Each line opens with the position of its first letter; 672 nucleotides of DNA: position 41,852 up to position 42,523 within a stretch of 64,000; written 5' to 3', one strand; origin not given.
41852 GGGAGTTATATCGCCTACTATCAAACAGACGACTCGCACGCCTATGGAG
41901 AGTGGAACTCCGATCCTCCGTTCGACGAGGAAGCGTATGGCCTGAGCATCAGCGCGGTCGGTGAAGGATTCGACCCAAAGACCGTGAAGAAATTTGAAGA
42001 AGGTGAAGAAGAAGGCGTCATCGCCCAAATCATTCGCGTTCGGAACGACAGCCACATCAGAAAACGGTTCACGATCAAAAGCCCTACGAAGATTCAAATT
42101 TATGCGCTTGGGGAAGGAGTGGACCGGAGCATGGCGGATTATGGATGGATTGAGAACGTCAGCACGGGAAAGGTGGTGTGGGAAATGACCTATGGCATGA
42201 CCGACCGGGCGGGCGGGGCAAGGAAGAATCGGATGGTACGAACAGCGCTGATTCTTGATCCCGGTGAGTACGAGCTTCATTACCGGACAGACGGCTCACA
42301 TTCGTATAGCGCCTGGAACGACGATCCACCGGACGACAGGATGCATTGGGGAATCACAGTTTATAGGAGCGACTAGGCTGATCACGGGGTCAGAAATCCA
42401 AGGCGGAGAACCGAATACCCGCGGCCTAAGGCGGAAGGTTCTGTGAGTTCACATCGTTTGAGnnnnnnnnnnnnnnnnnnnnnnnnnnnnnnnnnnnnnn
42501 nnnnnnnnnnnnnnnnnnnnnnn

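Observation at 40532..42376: Secreted protein built from four tandem ~140-aa repeats of an unrecognised domain, next to an L,D-transpeptidase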

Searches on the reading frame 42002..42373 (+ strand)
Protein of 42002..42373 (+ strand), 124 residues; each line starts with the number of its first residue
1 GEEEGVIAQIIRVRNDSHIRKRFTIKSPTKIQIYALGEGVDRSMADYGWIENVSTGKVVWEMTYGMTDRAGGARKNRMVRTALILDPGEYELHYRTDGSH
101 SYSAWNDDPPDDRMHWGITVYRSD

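Call 19: search_solved_structures(query=A2, max_evalue=10, show_alignments=3)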
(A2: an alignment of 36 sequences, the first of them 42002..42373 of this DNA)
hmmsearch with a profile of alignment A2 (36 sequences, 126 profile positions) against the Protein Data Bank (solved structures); distinct sequences matched with E-value up to 10: 1.
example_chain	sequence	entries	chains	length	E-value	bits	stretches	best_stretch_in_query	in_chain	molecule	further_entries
8oo7_G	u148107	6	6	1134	1.4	11.9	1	68-103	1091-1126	Chromatin-remodeling ATPase Ino80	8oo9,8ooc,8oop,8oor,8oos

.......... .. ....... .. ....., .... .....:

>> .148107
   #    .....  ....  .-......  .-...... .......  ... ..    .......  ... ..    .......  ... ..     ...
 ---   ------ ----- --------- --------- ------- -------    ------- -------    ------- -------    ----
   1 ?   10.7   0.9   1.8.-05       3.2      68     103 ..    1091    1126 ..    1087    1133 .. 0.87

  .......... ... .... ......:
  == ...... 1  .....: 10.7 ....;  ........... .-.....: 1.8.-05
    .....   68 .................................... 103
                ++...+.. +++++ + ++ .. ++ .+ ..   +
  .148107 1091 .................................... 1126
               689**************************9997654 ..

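Call 34: search_protein_representatives(alignment_id=A2)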
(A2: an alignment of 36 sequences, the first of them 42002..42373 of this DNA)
Query: 36 sequences, 126 profile positions. Proteins with E-value up to 0.001 (for the whole library): 1179; up to 1e-10: 923; up to 1e-30: 417. The best 150 are listed.
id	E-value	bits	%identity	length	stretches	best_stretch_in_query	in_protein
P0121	1.5e-217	726.1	-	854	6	3-123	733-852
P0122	3.3e-213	712.0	-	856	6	3-121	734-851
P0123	2.6e-211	705.9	-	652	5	6-124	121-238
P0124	2.1e-202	677.1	-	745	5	2-123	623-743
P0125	2.9e-189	634.6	-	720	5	4-123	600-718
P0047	7.8e-170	571.9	-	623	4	3-124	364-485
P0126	5.1e-156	527.2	-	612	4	2-124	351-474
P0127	5.6e-153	517.4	-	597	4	4-123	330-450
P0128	1.4e-150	509.7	-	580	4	6-124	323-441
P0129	3.3e-150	508.4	-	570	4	3-123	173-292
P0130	4.4e-147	498.3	-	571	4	2-123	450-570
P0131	1.1e-146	497.1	-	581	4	3-124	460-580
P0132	1.2e-146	496.9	-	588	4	3-123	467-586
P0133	1.6e-146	496.5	-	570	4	3-124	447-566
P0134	1.1e-145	493.9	-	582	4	3-123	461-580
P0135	5.2e-145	491.6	-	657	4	3-123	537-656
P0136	1.4e-144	490.2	-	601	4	5-123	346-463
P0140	1.2e-141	480.8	-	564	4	2-123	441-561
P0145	1.5e-140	477.3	-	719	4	4-122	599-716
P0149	2.2e-139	473.5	-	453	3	2-124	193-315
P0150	3.8e-139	472.7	-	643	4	3-123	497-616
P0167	3.4e-134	456.7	-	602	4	7-124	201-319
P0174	1.4e-133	454.7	-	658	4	3-123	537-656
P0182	8.9e-132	448.9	-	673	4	7-123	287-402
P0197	1.0e-127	435.7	-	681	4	6-123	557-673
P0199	1.9e-127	434.9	-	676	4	5-122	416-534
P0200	3.0e-127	434.2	-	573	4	7-124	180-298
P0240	8.4e-114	390.8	-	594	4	8-122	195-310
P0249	8.3e-111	381.1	-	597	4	5-122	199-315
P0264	4.4e-104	359.4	-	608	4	19-125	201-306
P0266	8.5e-104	358.4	-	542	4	5-122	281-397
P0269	1.3e-102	354.6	-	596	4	7-123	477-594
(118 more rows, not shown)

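Call 35: predict_structure(alignment_id=A2)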
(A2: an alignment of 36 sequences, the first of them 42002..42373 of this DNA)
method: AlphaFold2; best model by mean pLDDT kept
length: 124 residues; sequences in the alignment: 36
mean_pLDDT: 93.0   pTM: 0.87
mean pLDDT of the five models: 93.0, 92.2, 90.3, 90.3, 90.1
residues with pLDDT >= 90: 103; 70-90: 16; 50-70: 4; < 50: 1
segments of 3 or more residues with pLDDT < 50: none
pLDDT, mean of each block of 10 residues (from residue 1): 83 94 98 97 97 98 98 95 98 90 77 94 90
secondary structure, 60 per line:
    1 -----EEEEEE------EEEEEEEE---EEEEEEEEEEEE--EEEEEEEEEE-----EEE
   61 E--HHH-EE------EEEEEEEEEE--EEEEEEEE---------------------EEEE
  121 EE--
elements in order: E6-11 E18-25 E29-40 E43-52 E58-61 E76-85 E88-95 E117-122
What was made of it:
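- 42005..42370 (+): Unit R4, a canonical copy. The protein ends with this unit, so there is no C-terminal sorting domain. Single-unit AF2 model with pLDDT 93, pTM 0.87 and 8 strands (call 35).
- On PPC / collagenase collagen-binding domain (PF04151): Unit model with pLDDT 93 (call 35).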

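Call 46: search_protein_families(library=pfam, alignment_id=A2, max_evalue=1)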
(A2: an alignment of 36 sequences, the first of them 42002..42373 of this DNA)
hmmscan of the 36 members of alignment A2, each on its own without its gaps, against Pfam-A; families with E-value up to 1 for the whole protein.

A. member 1, window:42002-42373:+ (124 aa): 0 families

B. families by the number of members that match (of 36 scanned): 13 families
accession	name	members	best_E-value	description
PF24814.1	WD40_Prp19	2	0.0082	Prp19 WD40 domain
PF16561.11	AMPK1_CBM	2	0.014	Glycogen recognition site of AMP-activated protein kinase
PF16405.10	DUF5013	2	0.058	Domain of unknown function (DUF5013)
PF02920.21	Integrase_DNA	1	0.012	DNA binding domain of tn916 integrase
PF00884.28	Sulfatase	1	0.025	Sulfatase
PF12915.13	DUF3833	1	0.033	Protein of unknown function (DUF3833)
PF00576.27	Transthyretin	1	0.054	HIUase/Transthyretin family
PF00035.32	dsrm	1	0.075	Double-stranded RNA binding motif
PF00806.25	PUF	1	0.093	Pumilio-family RNA binding repeat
PF16403.11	Bact_surface_Ig-like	1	0.11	Bacterial surface protein, Ig-like domain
PF16747.10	Adhesin_E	1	0.18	Surface-adhesin protein E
PF21233.3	RIOX1_C_WH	1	0.26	Ribosomal oxygenase 1, C-terminal winged helix domain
PF09586.16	YfhO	1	0.4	Bacterial membrane protein YfhO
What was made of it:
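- On PPC / collagenase collagen-binding domain (PF04151): No PPC hit for any of 36 isolated units at E<=1 (call 46).
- On CBM48 / AMPK1_CBM (PF16561): Only 2 of 36 units reach E<=1 (call 46).
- Closest known: Bacterial pre-peptidase C-terminal. Different: No sequence-profile match: no PPC hit for any of 36 units at E<=1 (call 46).
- Tried and rejected: Pfam on 36 isolated units at E<=1 (call 46) gave only scattered noise: AMPK1_CBM, DUF5013, WD40_Prp19 and Transthyretin, each in 1-2 units.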

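Call 48: fold_search(model_id=the predicted structure, library=pdb)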
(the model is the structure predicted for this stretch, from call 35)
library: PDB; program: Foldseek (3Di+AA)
matches with E <= 10: 1681; with E <= 0.001: 8
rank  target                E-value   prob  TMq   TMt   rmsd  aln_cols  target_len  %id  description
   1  1nqj_A                4.5e-04  1.00  0.43  0.53   6.7       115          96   16  CRYSTAL STRUCTURE OF CLOSTRIDIUM HISTOLYTICUM COLG COLLAGENASE COLLAGEN-BINDING DOMAIN 3B AT 1.0 ANGSTROM RESOLUTION I (released 2003-04-15)
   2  4wsr_D                5.3e-04  1.00  0.39  0.14   7.6       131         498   12  The crystal structure of hemagglutinin form A/chicken/New York/14677-13/1998 (released 2015-02-25)
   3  4wsr_A                7.0e-04  1.00  0.39  0.14   7.6       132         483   13  The crystal structure of hemagglutinin form A/chicken/New York/14677-13/1998 (released 2015-02-25)
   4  4wsr_B                7.4e-04  1.00  0.40  0.14   7.2       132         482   13  The crystal structure of hemagglutinin form A/chicken/New York/14677-13/1998 (released 2015-02-25)
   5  4wsr_F                7.8e-04  1.00  0.39  0.14   7.6       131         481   12  The crystal structure of hemagglutinin form A/chicken/New York/14677-13/1998 (released 2015-02-25)
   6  5azx_A                9.2e-04  1.00  0.48  0.57   4.9       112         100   11  Crystal structure of p24delta1 GOLD domain (native 1) (released 2016-09-14)
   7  1nqd_B                9.2e-04  1.00  0.40  0.43   6.9       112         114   15  CRYSTAL STRUCTURE OF CLOSTRIDIUM HISTOLYTICUM COLG COLLAGENASE COLLAGEN-BINDING DOMAIN 3B AT 1.65 ANGSTROM RESOLUTION  (released 2003-04-15)
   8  5n11_B                9.2e-04  1.00  0.38  0.16   8.0       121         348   10  Crystal structure of Human beta1-coronavirus OC43 NL/A/2005 Hemagglutinin-Esterase (released 2017-03-22)
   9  1nqd_A                1.1e-03  1.00  0.42  0.47   6.7       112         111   15  CRYSTAL STRUCTURE OF CLOSTRIDIUM HISTOLYTICUM COLG COLLAGENASE COLLAGEN-BINDING DOMAIN 3B AT 1.65 ANGSTROM RESOLUTION  (released 2003-04-15)
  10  1szb_A                1.4e-03  1.00  0.51  0.40   6.1       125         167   11  Crystal structure of the human MBL-associated protein 19 (MAp19) (released 2004-06-22)
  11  5azw_B                1.4e-03  1.00  0.44  0.57   6.2       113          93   11  Crystal structure of p24beta1 GOLD domain (released 2016-09-14)
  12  4wsr_E                1.4e-03  0.99  0.40  0.14   7.3       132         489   13  The crystal structure of hemagglutinin form A/chicken/New York/14677-13/1998 (released 2015-02-25)
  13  1nqj_B                1.5e-03  1.00  0.43  0.46   6.7       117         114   14  CRYSTAL STRUCTURE OF CLOSTRIDIUM HISTOLYTICUM COLG COLLAGENASE COLLAGEN-BINDING DOMAIN 3B AT 1.0 ANGSTROM RESOLUTION I (released 2003-04-15)
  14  3m6s_A                1.5e-03  0.99  0.39  0.20   7.0       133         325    8  Crystal structure of H1N1pdm Hemagglutinin (released 2010-03-31)
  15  3m6s_K                1.7e-03  0.98  0.36  0.19   7.9       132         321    8  Crystal structure of H1N1pdm Hemagglutinin (released 2010-03-31)
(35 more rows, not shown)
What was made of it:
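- On PPC / collagenase collagen-binding domain (PF04151): 1nqj is the top Foldseek hit (call 48).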

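Call 49: search_protein_families(library=pfam, proteins=[P0145, P0182, P0197, P0199, P0135, P0174, P0121, P0124, P0150], max_evalue=0.01)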
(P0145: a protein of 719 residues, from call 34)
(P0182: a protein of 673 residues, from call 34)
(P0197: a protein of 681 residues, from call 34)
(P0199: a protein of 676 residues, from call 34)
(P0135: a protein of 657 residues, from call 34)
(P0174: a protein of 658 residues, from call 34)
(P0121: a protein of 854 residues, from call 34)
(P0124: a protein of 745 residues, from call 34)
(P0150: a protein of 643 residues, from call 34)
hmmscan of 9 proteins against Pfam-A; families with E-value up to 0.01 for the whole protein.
P0145 (719 aa): 0 families

P0182 (673 aa): 2 families
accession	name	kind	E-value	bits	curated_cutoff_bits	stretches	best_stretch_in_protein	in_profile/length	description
PF20583.3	DUF6786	-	0.0012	18.1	27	0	367-403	83-119/376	Family of unknown function (DUF6786)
PF23203.1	KIF21A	-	0.0041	17.3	28.5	1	140-209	35-107/161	KIF21A-like domain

P0197 (681 aa): 0 families

P0199 (676 aa): 0 families

P0135 (657 aa): 1 family
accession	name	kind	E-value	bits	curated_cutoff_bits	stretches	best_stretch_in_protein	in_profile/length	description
PF16561.11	AMPK1_CBM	-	0.00031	21.3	26.8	0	608-638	31-61/85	Glycogen recognition site of AMP-activated protein kinase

P0174 (658 aa): 0 families

P0121 (854 aa): 2 families
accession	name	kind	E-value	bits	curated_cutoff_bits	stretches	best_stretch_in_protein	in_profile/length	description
PF16405.10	DUF5013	-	0.0012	19.4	28.5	0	790-833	47-89/149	Domain of unknown function (DUF5013)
PF11114.13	Minor_capsid_2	-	0.0041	17.6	27.7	0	499-534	43-76/113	Minor capsid protein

P0124 (745 aa): 2 families
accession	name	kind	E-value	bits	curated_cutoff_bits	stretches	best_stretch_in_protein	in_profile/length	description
PF16561.11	AMPK1_CBM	-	0.00088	19.9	26.8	0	681-724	23-60/85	Glycogen recognition site of AMP-activated protein kinase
PF09070.16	PFU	-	0.0037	17.9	26.2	0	251-305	51-105/113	PFU (PLAA family ubiquitin binding)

P0150 (643 aa): 1 family
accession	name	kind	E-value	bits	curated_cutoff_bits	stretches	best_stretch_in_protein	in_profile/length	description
PF20583.3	DUF6786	-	0.00029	20.1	27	0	539-613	49-115/376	Family of unknown function (DUF6786)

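Call 50: list_cluster_members(proteins=[P0121, P0123, P0130, P0149, P0145, P0182, P0266, P0269, P0240, P0199])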
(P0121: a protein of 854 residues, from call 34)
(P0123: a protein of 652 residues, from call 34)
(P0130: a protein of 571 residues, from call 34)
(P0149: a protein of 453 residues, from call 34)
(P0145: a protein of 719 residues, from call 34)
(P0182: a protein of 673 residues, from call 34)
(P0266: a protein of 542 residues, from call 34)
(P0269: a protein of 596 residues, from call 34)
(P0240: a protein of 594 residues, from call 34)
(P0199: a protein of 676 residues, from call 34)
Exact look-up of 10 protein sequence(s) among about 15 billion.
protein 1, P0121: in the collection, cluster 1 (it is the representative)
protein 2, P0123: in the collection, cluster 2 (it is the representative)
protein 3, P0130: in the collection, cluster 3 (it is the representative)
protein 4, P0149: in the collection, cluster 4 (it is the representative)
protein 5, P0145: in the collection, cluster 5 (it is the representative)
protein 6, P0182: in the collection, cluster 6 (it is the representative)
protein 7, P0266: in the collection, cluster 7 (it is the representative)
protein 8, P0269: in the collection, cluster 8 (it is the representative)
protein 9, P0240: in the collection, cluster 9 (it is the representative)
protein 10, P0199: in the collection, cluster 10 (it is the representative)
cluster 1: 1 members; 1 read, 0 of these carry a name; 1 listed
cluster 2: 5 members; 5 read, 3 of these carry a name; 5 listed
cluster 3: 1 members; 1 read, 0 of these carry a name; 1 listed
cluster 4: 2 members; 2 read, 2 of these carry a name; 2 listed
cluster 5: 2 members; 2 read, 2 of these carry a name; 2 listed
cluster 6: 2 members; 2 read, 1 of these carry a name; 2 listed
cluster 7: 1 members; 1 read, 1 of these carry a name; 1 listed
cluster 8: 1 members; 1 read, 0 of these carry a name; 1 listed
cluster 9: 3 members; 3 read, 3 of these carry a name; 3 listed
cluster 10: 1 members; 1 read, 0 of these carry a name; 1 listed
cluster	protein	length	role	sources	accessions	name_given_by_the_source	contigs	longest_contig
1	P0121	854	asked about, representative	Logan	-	-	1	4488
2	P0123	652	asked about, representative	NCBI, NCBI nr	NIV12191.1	MAG: hypothetical protein GWN62_13215, partial [Aliifodinibius sp.] | hypothetical protein [Fodinibius sp.]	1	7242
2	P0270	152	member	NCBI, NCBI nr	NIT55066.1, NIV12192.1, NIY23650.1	MAG: hypothetical protein GWN00_02105, partial [Aliifodinibius sp.] | hypothetical protein [Fodinibius sp.]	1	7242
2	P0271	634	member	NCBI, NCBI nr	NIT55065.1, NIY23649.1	MAG: hypothetical protein GWN00_02100 [Aliifodinibius sp.] | hypothetical protein [Fodinibius sp.]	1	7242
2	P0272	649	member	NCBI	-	-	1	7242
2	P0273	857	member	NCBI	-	-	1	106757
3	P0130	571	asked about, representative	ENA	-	-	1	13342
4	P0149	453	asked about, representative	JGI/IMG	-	hypothetical protein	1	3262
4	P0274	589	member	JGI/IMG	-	hypothetical protein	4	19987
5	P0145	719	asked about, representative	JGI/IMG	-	hypothetical protein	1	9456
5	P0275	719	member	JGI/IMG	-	hypothetical protein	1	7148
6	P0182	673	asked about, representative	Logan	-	-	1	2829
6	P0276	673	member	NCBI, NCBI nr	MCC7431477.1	hypothetical protein IT568_11580 [bacterium] | hypothetical protein [bacterium]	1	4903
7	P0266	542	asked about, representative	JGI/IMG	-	hypothetical protein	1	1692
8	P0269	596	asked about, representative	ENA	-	-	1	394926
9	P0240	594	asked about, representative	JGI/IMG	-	hypothetical protein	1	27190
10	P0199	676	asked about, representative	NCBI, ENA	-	-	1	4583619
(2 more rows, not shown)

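Call 53: find_encoding_contigs(protein=P0199, flank=8000, max_places=1)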
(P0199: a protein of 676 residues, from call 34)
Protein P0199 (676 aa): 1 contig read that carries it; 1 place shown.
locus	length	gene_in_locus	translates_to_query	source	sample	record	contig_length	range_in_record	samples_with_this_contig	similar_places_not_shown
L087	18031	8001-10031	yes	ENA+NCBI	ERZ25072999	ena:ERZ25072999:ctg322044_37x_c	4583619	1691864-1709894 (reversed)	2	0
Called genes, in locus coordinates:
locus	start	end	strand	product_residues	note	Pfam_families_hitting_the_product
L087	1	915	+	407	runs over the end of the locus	-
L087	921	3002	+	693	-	PF03706:LPG_synthase_TM, PF07676:PD40 (faint), PF26549:Tricorn_N (weak)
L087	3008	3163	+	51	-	-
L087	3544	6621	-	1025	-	PF18911:PKD_4, PF00801:PKD (weak), PF18911:PKD_4, PF13860:FlgD_ig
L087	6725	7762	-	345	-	PF04055:Radical_SAM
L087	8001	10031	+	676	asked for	-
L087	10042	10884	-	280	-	PF01503:PRA-PH (faint), PF03819:MazG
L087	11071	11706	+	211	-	PF01209:Ubie_methyltran (faint), PF13489:Methyltransf_23, PF07021:MetW, PF13847:Methyltransf_31, PF08241:Methyltransf_11, PF08242:Methyltransf_12, PF13649:Methyltransf_25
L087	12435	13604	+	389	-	PF13784:Fic_N, PF02661:Fic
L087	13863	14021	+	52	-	-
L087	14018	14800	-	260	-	PF00378:ECH_1, PF16113:ECH_2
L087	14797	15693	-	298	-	PF02737:3HCDH_N, PF00725:3HCDH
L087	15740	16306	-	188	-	-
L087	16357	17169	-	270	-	PF00378:ECH_1, PF16113:ECH_2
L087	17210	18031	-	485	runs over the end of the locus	PF00171:Aldedh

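Call 54: find_encoding_contigs(protein=P0273, flank=8000, max_places=1)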
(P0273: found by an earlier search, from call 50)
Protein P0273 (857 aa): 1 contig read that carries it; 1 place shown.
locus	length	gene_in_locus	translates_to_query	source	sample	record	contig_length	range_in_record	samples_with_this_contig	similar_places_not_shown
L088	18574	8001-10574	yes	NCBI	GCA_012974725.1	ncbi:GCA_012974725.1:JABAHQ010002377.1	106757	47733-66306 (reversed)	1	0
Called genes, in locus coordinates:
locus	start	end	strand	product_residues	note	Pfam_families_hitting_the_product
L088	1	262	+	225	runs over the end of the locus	PF00753:Lactamase_B, PF13483:Lactamase_B_3, PF12706:Lactamase_B_2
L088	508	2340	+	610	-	PF00664:ABC_membrane, PF00005:ABC_tran, PF02463:SMC_N (faint)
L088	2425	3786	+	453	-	-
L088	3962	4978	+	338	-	PF04055:Radical_SAM, PF13186:SPASM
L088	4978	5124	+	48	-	-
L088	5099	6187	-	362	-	-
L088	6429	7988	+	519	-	PF18939:DUF5686, PF01103:Omp85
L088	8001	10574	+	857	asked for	-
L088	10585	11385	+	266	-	PF13349:DUF4097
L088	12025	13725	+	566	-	PF19527:DUF6055 (weak), PF00930:DPPIV_N (faint), PF25174:Beta-prop_THOC3 (weak), PF26550:Tricorn_2nd, PF23381:Beta-prop_IFT122_1st (weak), PF26549:Tricorn_N, PF07676:PD40 (weak)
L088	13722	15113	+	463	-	PF01103:Omp85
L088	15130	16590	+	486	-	PF00890:FAD_binding_2 (weak), PF01266:DAO, PF01946:Thi4 (weak), PF12831:FAD_oxidored (weak), PF13450:NAD_binding_8, PF01593:Amino_oxidase (weak)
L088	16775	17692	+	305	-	PF21088:MS_channel_1st, PF00924:MS_channel_2nd, PF21082:MS_channel_3rd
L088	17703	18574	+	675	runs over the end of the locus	PF00456:Transketolase_N, PF02779:Transket_pyr, PF22613:Transketolase_C_1, PF02780:Transketolase_C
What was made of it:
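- In a Balneolales MAG (L088) it lies directly upstream with a 13-nt spacer, followed by DUF4097, a Tricorn/PD40 propeller and a second Omp85 gene (call 54).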
